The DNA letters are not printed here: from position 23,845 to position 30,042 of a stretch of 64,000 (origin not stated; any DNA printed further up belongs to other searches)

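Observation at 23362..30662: Five 154-160-bp nested-palindrome (MITE/Correia-like) elements in two terminal-repeat subfamilies bracket the 6-kb adhesin gene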

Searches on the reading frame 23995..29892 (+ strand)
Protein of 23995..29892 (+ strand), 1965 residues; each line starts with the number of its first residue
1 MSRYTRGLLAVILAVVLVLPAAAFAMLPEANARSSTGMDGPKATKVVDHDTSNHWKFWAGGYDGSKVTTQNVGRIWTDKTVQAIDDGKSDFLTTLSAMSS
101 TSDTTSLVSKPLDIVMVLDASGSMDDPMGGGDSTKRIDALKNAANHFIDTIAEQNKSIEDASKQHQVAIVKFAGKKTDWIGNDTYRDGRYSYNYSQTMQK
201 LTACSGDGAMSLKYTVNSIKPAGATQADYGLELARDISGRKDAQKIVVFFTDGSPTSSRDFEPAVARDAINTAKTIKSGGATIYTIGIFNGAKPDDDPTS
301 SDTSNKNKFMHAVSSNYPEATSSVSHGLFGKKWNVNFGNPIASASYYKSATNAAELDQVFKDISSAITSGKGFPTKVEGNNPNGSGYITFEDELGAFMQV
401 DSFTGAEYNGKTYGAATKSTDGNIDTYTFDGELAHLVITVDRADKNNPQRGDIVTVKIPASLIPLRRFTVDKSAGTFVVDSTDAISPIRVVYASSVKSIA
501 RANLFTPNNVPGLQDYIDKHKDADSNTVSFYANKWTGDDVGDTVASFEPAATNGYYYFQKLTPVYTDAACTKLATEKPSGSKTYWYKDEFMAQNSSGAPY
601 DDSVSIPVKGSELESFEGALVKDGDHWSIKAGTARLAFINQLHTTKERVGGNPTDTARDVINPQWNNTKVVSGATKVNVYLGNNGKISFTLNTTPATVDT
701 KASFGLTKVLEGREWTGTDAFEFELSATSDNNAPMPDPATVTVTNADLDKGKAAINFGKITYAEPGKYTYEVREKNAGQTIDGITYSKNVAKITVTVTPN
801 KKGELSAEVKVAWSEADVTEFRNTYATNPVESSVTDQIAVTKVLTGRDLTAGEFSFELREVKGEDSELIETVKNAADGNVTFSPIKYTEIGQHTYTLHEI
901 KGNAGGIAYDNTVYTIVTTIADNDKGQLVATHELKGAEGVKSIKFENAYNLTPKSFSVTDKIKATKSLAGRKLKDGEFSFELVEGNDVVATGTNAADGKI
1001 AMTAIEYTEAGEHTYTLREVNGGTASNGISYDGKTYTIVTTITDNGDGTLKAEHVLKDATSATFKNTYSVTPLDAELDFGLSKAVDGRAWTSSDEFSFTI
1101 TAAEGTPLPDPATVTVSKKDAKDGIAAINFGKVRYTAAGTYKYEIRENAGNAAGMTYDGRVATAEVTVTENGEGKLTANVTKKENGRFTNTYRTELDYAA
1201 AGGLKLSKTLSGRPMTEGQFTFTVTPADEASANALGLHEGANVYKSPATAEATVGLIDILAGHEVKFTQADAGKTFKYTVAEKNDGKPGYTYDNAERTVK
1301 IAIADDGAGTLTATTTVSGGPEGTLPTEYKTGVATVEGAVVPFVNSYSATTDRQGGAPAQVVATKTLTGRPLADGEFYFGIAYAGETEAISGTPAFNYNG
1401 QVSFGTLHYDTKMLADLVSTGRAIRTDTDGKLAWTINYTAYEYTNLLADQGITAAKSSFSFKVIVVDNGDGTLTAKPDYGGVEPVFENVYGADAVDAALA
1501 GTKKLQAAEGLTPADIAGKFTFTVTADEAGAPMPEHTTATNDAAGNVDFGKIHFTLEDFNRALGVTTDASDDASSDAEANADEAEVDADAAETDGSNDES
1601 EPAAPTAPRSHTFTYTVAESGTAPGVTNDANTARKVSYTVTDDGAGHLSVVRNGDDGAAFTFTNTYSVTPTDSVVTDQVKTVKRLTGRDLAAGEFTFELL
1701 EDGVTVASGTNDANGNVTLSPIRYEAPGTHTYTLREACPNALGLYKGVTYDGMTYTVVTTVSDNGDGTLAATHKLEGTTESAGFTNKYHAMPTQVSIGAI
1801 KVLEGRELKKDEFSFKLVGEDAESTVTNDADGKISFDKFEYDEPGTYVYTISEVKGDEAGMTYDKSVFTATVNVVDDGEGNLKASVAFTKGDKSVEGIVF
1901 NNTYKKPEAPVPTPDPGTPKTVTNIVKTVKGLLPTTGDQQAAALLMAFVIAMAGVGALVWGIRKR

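Call 10: search_protein_families(library=pfam, proteins=[window:23995-29892:+])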
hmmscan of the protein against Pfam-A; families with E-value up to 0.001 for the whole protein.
window:23995-29892:+ (1965 aa): 4 families
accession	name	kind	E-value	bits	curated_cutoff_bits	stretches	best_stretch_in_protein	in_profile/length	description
PF12892.13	FctA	-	8.9e-172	562.6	22.1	9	706-826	3-120/120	Spy0128-like isopeptide containing domain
PF00092.34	VWA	-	2.6e-10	41.2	23.8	1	113-305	1-152/174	von Willebrand factor type A domain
PF13519.12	VWA_2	-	2.4e-08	35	27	1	114-253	1-106/107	von Willebrand factor type A domain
PF24547.1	DUF7601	-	6.6e-05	23.9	27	1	1202-1305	1-105/116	Domain of unknown function (DUF7601)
